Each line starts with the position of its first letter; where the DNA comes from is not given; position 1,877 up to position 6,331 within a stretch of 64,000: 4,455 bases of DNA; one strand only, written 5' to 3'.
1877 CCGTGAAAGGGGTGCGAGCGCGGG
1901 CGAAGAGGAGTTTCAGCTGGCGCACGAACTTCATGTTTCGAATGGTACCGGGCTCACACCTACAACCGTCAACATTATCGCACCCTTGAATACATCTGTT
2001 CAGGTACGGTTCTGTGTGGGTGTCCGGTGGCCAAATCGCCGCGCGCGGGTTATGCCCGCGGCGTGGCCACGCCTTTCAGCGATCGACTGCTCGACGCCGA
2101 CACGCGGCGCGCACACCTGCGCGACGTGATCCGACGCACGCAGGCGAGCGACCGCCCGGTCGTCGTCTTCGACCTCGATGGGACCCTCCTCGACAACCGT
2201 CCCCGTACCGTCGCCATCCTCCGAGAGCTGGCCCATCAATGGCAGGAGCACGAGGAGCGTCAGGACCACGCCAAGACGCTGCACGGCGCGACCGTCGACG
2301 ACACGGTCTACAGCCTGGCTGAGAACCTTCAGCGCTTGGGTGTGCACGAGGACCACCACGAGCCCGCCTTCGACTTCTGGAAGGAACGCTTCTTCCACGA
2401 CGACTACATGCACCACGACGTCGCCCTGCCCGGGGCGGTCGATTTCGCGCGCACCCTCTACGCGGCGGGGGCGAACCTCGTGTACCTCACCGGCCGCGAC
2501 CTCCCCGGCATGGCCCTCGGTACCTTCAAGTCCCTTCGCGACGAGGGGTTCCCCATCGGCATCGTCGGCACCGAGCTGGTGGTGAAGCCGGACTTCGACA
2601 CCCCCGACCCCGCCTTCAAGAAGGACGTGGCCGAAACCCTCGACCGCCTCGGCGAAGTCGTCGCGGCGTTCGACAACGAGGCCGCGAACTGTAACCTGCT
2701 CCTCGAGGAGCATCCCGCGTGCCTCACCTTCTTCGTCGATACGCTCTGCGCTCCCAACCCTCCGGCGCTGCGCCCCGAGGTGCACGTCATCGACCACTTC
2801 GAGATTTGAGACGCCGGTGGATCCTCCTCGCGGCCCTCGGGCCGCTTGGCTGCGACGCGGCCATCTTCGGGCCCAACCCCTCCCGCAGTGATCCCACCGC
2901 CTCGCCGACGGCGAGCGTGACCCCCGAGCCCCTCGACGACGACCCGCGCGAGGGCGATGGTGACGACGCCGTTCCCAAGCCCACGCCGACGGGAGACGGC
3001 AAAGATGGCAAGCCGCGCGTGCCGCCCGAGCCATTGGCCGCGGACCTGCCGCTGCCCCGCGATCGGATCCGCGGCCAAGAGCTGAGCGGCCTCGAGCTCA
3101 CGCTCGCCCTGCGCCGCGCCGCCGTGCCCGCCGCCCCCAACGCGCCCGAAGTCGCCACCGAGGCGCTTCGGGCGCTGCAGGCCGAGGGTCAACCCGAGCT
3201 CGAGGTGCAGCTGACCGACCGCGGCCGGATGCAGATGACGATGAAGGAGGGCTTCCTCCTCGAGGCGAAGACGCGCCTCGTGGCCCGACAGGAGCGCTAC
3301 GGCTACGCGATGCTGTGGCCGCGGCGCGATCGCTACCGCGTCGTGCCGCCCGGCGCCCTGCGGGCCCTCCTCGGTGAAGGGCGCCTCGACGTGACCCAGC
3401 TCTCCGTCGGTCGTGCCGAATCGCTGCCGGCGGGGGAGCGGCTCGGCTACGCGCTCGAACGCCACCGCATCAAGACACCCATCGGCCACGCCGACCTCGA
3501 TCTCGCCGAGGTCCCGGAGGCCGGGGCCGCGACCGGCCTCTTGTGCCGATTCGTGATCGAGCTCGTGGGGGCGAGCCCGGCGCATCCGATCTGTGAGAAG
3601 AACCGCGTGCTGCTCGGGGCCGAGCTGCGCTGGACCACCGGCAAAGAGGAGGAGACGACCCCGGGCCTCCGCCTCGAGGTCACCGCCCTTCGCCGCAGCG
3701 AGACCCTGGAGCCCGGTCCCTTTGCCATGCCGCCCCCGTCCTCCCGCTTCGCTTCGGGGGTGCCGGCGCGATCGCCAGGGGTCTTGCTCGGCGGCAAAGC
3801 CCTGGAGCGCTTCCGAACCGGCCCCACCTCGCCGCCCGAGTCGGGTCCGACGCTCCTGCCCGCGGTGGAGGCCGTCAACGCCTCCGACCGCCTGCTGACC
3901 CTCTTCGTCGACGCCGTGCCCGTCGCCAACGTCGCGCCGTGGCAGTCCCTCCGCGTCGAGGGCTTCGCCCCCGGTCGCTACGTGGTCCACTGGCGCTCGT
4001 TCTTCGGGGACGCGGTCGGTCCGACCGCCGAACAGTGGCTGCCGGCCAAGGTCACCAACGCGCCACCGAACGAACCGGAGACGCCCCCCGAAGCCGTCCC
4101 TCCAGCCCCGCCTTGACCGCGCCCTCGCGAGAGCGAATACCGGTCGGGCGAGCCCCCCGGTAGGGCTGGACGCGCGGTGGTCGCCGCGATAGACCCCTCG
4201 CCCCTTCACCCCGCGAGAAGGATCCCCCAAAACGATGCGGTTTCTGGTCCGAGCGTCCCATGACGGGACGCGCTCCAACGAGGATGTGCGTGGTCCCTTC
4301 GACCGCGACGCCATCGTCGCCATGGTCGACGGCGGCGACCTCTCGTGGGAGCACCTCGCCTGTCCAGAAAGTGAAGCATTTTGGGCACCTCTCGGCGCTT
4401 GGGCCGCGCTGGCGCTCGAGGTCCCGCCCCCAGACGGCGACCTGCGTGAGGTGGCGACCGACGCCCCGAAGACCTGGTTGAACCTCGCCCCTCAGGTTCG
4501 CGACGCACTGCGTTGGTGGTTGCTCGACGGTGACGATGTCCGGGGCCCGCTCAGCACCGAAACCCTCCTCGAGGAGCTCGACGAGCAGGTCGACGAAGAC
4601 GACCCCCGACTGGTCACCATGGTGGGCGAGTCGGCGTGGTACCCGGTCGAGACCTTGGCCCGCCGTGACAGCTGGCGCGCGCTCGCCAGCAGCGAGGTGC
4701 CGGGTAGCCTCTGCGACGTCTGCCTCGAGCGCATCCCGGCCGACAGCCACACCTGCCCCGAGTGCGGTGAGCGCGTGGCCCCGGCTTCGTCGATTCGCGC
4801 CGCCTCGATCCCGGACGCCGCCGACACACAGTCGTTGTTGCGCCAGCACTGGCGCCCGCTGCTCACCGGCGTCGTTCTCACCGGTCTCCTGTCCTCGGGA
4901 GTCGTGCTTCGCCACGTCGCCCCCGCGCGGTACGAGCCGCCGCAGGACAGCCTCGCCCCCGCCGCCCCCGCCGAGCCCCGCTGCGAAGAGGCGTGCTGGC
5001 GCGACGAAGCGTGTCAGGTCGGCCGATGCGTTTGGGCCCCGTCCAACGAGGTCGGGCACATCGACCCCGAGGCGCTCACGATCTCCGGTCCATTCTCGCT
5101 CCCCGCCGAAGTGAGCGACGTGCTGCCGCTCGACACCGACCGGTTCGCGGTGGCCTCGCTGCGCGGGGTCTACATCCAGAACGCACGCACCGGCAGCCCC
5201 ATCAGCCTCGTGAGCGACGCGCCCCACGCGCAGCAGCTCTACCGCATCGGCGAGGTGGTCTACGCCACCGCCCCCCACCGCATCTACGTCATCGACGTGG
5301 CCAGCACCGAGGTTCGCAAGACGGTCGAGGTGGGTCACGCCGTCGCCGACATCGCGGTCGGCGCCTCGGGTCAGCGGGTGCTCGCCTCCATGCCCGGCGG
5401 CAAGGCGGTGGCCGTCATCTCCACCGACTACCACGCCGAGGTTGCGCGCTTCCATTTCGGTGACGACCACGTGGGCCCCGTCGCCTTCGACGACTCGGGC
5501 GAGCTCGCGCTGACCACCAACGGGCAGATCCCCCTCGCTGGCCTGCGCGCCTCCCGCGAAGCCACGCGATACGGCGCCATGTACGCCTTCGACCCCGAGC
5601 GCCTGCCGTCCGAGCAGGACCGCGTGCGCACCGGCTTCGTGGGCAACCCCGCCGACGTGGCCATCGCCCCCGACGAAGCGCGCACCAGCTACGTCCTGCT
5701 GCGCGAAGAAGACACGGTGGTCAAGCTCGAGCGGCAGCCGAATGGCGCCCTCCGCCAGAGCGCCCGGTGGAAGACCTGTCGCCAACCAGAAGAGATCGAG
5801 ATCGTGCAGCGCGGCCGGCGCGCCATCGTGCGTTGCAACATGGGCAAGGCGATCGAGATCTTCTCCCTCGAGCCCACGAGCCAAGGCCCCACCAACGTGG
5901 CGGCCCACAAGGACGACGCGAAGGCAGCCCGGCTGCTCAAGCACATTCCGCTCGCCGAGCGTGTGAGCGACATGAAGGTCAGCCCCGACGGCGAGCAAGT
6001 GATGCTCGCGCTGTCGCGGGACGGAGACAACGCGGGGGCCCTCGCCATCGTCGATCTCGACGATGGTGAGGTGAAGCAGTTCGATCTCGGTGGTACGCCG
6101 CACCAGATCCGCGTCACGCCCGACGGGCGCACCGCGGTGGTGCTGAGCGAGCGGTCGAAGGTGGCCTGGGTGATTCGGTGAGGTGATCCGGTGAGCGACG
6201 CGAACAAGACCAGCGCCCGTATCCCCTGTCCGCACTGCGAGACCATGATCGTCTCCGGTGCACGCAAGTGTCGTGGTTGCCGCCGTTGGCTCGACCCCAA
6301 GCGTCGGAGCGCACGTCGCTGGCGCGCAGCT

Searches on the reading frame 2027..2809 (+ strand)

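Call 59: search_protein_families(library=pfam, proteins=[window:2027-2809:+], max_evalue=0.001)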
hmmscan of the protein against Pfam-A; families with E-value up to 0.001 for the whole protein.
window:2027-2809:+ (260 aa): 3 families
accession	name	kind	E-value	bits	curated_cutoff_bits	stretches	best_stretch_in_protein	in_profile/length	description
PF00702.32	Hydrolase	-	5.5e-11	43.6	26.4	1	45-216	3-178/191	haloacid dehalogenase-like hydrolase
PF03767.20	Acid_phosphat_B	-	5.7e-07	29.7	27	0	83-175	77-162/230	HAD superfamily, subfamily IIIB (Acid phosphatase)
PF13419.12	HAD_2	-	7.3e-06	26.7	23.8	1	46-146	1-93/178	Haloacid dehalogenase-like hydrolase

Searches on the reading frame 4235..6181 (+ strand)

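Call 59: search_protein_families(library=pfam, proteins=[window:4235-6181:+], max_evalue=0.001)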
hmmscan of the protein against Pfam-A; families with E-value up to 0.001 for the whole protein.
window:4235-6181:+ (648 aa): 1 family
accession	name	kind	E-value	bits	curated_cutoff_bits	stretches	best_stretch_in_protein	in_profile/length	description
PF14237.11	GYF_2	-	6e-06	26.4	25.8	0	15-59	6-50/50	GYF domain 2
